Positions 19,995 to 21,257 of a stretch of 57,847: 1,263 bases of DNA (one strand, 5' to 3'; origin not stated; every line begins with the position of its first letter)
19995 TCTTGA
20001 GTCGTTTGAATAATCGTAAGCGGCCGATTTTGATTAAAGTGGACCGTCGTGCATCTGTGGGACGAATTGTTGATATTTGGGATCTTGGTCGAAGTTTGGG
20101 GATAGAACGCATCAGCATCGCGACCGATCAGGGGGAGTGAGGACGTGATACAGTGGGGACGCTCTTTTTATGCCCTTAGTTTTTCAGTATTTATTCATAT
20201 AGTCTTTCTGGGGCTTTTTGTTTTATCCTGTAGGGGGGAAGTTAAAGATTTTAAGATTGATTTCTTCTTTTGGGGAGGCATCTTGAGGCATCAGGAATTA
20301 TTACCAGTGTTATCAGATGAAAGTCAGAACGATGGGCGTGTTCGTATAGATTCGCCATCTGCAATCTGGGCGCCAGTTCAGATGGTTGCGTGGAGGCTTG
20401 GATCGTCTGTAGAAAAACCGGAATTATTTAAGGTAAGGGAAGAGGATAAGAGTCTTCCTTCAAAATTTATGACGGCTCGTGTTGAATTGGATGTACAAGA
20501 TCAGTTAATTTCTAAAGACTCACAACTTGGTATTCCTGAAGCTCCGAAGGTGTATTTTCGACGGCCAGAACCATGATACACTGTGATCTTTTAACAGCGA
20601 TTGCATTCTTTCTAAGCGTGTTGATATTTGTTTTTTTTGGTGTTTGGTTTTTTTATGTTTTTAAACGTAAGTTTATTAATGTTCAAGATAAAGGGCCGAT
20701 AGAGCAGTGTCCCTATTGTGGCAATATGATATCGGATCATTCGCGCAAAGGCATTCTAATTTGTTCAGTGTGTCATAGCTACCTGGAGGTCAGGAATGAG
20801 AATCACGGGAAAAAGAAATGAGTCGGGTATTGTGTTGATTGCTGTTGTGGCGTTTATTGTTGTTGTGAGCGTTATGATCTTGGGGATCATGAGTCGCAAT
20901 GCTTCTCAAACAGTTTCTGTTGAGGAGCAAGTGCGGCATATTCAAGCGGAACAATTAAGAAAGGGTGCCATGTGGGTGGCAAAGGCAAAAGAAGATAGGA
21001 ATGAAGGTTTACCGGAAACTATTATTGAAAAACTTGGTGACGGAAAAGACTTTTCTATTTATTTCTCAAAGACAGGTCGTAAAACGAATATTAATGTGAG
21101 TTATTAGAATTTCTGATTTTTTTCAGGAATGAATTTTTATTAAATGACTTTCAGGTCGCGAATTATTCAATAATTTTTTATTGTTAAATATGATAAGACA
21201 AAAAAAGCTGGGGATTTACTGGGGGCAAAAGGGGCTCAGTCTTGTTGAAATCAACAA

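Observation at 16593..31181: An Exb/Tol-like membrane module is packed tightly against a PilMNOPQ-PilB-PilC-pilin machine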

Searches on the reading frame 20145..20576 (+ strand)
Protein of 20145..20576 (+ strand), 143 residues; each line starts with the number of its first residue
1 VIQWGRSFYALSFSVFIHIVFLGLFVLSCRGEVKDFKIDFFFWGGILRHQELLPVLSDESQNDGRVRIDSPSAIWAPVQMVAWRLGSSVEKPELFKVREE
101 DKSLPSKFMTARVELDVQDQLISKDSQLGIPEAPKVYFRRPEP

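Call 4: search_protein_families(library=pfam, proteins=[window:20145-20576:+], max_evalue=0.01)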
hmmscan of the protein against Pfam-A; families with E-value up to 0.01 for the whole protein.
window:20145-20576:+ (143 aa): 0 families

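Call 9: search_protein_families(library=ncbifam, proteins=[window:20145-20576:+], max_evalue=0.01)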
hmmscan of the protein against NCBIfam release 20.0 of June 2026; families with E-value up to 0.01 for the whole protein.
window:20145-20576:+ (143 aa): 0 families

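Call 46: find_homologous_proteins(query=window:20145-20576:+, max_evalue=0.01)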
Query window:20145-20576:+ (143 aa): 4 proteins with E <= 0.01 among 13 candidates.
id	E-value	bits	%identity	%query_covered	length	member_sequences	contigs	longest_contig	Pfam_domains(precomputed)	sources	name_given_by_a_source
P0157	3.6e-90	317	100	100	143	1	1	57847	-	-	-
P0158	1.6e-45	172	57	95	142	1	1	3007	-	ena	-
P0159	7.4e-40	154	54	94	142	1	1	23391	-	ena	-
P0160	2.6e-36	143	51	95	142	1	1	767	-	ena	-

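Call 51: search_solved_structures(query=A2, max_evalue=10, show_alignments=3)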
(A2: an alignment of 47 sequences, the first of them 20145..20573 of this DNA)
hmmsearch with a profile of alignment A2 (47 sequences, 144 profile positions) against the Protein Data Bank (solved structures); distinct sequences matched with E-value up to 10: 1.
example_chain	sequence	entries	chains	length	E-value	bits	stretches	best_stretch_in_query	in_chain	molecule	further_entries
2jpx_A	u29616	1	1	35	0.13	15.5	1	10-38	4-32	Vpu protein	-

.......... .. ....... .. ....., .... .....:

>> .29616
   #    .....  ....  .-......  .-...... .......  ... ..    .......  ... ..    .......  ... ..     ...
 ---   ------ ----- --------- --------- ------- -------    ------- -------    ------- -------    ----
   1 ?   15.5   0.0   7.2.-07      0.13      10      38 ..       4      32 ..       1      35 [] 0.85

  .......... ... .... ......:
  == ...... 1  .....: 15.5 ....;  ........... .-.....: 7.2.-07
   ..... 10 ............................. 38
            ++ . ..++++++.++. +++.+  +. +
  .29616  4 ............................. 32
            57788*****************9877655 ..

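Call 55: search_protein_families(library=pfam, alignment_id=A2, max_evalue=0.1)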
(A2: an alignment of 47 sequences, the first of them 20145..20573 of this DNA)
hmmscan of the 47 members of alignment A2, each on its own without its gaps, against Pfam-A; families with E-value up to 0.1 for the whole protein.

A. member 1, window:20145-20573:+ (143 aa): 0 families

B. families by the number of members that match (of 47 scanned): 5 families
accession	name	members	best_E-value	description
PF10989.13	DUF2808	1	0.023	Protein of unknown function (DUF2808)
PF23225.1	zf-C2H2_7th_ZNF462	1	0.046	Zinc finger protein 462, seventh C2H2 zinc finger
PF10749.14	DUF2534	1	0.059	Protein of unknown function (DUF2534)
PF18422.6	TNFR_16_TM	1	0.062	Tumor necrosis factor receptor member 16 trans-membrane domain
PF15756.10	DUF4690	1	0.064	Small Novel Rich in Cartilage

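Call 64: predict_structure(alignment_id=A5)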
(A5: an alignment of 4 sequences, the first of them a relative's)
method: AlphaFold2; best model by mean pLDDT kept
length: 143 residues; sequences in the alignment: 4
mean_pLDDT: 51.3   pTM: 0.24
mean pLDDT of the five models: 51.3, 48.4, 47.8, 44.4, 44.4
residues with pLDDT >= 90: 3; 70-90: 20; 50-70: 24; < 50: 96
segments of 3 or more residues with pLDDT < 50: 34-105, 107-111, 115-126
pLDDT, mean of each block of 10 residues (from residue 1): 69 88 75 49 45 41 41 41 40 40 44 46 46 55 47
secondary structure, 60 per line:
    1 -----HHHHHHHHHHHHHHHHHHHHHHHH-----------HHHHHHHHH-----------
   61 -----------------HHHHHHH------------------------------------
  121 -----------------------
elements in order: H6-29 H41-49 H78-84

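Call 94: search_protein_families(library=padloc, proteins=[window:20145-20576:+], max_evalue=0.01)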
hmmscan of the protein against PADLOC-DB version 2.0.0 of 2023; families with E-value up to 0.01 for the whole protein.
window:20145-20576:+ (143 aa): 0 families

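Call 98: search_protein_representatives(alignment_id=A5)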
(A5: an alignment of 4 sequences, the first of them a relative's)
Query: 4 sequences, 142 profile positions. Proteins with E-value up to 0.001 (for the whole library): 38; up to 1e-10: 17; up to 1e-30: 2. The best 38 are listed.
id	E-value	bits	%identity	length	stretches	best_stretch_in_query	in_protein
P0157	1.3e-73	261.5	-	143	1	1-142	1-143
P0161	1.6e-40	154.2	-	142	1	1-140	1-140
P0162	2.5e-28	114.8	-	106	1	71-141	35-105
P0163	1.0e-26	109.5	-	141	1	4-140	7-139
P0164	3.0e-24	101.5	-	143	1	4-141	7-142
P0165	1.4e-21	92.9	-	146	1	6-139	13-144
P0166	4.5e-17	78.3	-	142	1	7-140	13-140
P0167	6.5e-17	77.7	-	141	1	4-139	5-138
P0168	4.1e-15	71.9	-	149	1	4-139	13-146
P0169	1.2e-14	70.4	-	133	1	6-138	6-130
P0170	1.1e-13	67.3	-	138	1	6-132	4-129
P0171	1.8e-13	66.6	-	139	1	4-140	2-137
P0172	2.9e-13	65.9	-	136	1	1-126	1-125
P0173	7.0e-13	64.7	-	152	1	6-141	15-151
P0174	8.0e-13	64.5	-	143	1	1-119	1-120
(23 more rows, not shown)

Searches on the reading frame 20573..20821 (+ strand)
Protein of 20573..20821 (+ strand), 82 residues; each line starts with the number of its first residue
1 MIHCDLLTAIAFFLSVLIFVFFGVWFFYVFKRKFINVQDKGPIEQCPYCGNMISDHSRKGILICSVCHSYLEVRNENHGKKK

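Call 4: search_protein_families(library=pfam, proteins=[window:20573-20821:+], max_evalue=0.01)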
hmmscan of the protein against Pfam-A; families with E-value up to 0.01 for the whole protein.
window:20573-20821:+ (82 aa): 3 families
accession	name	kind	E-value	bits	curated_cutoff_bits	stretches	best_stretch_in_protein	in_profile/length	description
PF23475.1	zf-Tbcl_FmdE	-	0.00051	19.9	23.2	0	39-50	3-14/35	FmdE treble clef zinc finger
PF21344.3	Zn_ribbon_LysW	-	0.0012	18.9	27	1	45-77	2-37/46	Alpha-aminoadipate carrier protein LysW-like, globular domain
PF08271.17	Zn_Ribbon_TF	-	0.0069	16.4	29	0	45-72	2-30/43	TFIIB zinc-binding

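Call 9: search_protein_families(library=ncbifam, proteins=[window:20573-20821:+], max_evalue=0.01)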
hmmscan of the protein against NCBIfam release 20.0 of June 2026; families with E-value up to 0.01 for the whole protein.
window:20573-20821:+ (82 aa): 2 families
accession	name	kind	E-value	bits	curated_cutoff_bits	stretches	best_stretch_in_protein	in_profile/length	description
NF010268.0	PRK13715.1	equivalog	0.0029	17.6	108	1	33-75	25-69/73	conjugal transfer protein TraR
NF041554.1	SA1362_fam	subfamily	0.0093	16.1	42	0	10-46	25-59/70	SA1362 family protein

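Call 94: search_protein_families(library=padloc, proteins=[window:20573-20821:+], max_evalue=0.01)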
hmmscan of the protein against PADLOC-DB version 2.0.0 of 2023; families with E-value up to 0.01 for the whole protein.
window:20573-20821:+ (82 aa): 0 families

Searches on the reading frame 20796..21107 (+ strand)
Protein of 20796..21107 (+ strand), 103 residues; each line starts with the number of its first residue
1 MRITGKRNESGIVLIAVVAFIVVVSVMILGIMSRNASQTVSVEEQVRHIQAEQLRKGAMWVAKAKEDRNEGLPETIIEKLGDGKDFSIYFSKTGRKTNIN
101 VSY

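Call 4: search_protein_families(library=pfam, proteins=[window:20796-21107:+], max_evalue=0.01)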
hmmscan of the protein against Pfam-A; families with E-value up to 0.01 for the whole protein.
window:20796-21107:+ (103 aa): 0 families

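Call 9: search_protein_families(library=ncbifam, proteins=[window:20796-21107:+], max_evalue=0.01)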
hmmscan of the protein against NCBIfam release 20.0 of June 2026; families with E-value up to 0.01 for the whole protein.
window:20796-21107:+ (103 aa): 1 family
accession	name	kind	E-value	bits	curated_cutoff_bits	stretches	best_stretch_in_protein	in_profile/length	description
NF037980.1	T2SS_GspK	equivalog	0.00075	19.1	130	1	10-63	2-55/307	type II secretion system minor pseudopilin GspK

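Call 62: search_protein_families(library=pfam, alignment_id=A6, max_evalue=0.05)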
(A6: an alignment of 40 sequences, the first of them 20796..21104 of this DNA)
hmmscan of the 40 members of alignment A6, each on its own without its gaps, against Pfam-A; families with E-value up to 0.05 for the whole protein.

A. member 1, window:20796-21104:+ (103 aa): 0 families

B. families by the number of members that match (of 40 scanned): 28 families (the first 25 are shown)
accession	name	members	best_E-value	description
PF14341.11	PilX_N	14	1.5e-05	PilX N-terminal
PF16964.10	TadF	3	0.01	Putative tight adherence pilin protein F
PF16927.11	HisKA_7TM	2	0.0077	N-terminal 7TM region of histidine kinase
PF10694.14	DUF2500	2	0.038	Protein of unknown function (DUF2500)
PF10688.14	Imp-YgjV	1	0.00033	Bacterial inner membrane protein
PF02706.20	Wzz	1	0.0012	Chain length determinant protein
PF25686.1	Betaherpes_U91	1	0.0036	Betaherpesvirus U91 protein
PF25093.1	DUF7807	1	0.0046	Family of unknown function (DUF7807)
PF13786.12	DUF4179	1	0.0069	Domain of unknown function (DUF4179)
PF10997.13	Amj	1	0.007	Alternate to MurJ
PF07178.16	TraL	1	0.0076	TraL protein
PF12911.12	OppC_N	1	0.0094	N-terminal TM domain of oligopeptide transport permease C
PF13179.11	DUF4006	1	0.011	Family of unknown function (DUF4006)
PF11022.13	ATP19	1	0.012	ATP synthase subunit K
PF10337.15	ArAE_2_N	1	0.013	Putative ER transporter, 6TM, N-terminal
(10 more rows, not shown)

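Call 63: search_solved_structures(query=A6, max_evalue=1, show_alignments=2)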
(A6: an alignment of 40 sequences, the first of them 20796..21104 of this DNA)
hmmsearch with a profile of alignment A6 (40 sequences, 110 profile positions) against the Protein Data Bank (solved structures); distinct sequences matched with E-value up to 1: 6.
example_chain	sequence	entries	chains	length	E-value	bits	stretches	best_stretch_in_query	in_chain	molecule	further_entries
8hd0_E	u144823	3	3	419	0.011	19.2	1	21-99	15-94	Murein hydrolase activator EnvC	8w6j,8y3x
9hmf_O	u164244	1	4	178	0.054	17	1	6-55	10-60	Flagellar protein FliL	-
6x6s_AM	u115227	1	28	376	0.056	16.9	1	20-71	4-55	Type IV secretion system apparatus protein CagM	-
2bvt_A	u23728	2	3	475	0.43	14.1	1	39-103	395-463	BETA-1,4-MANNANASE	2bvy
2x2y_A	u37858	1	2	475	0.43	14.1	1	39-103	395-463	MAN26A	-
3tp4_A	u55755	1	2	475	0.46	14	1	39-103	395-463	computational Design of Enzyme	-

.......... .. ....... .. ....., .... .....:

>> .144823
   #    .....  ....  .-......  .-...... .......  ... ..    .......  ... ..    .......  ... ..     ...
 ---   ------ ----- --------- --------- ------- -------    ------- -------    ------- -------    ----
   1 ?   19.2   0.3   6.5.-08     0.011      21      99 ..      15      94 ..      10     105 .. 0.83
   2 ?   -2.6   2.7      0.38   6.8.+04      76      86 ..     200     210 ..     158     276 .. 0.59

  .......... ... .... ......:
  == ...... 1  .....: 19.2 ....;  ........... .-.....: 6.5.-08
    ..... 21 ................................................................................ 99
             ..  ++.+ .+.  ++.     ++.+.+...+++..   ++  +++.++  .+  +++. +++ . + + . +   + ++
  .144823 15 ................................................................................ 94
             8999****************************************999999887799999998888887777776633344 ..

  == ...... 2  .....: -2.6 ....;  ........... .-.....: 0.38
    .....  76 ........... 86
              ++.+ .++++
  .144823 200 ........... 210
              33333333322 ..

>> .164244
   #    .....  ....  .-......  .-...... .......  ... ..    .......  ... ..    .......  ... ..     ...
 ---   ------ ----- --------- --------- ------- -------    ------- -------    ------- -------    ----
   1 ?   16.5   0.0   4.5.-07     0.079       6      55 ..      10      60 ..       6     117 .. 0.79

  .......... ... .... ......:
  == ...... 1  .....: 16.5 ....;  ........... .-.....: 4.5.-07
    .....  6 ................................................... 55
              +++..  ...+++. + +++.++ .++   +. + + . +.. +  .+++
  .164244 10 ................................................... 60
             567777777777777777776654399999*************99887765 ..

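Call 94: search_protein_families(library=padloc, proteins=[window:20796-21107:+], max_evalue=0.01)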
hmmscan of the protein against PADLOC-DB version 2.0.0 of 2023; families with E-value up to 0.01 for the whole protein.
window:20796-21107:+ (103 aa): 0 families
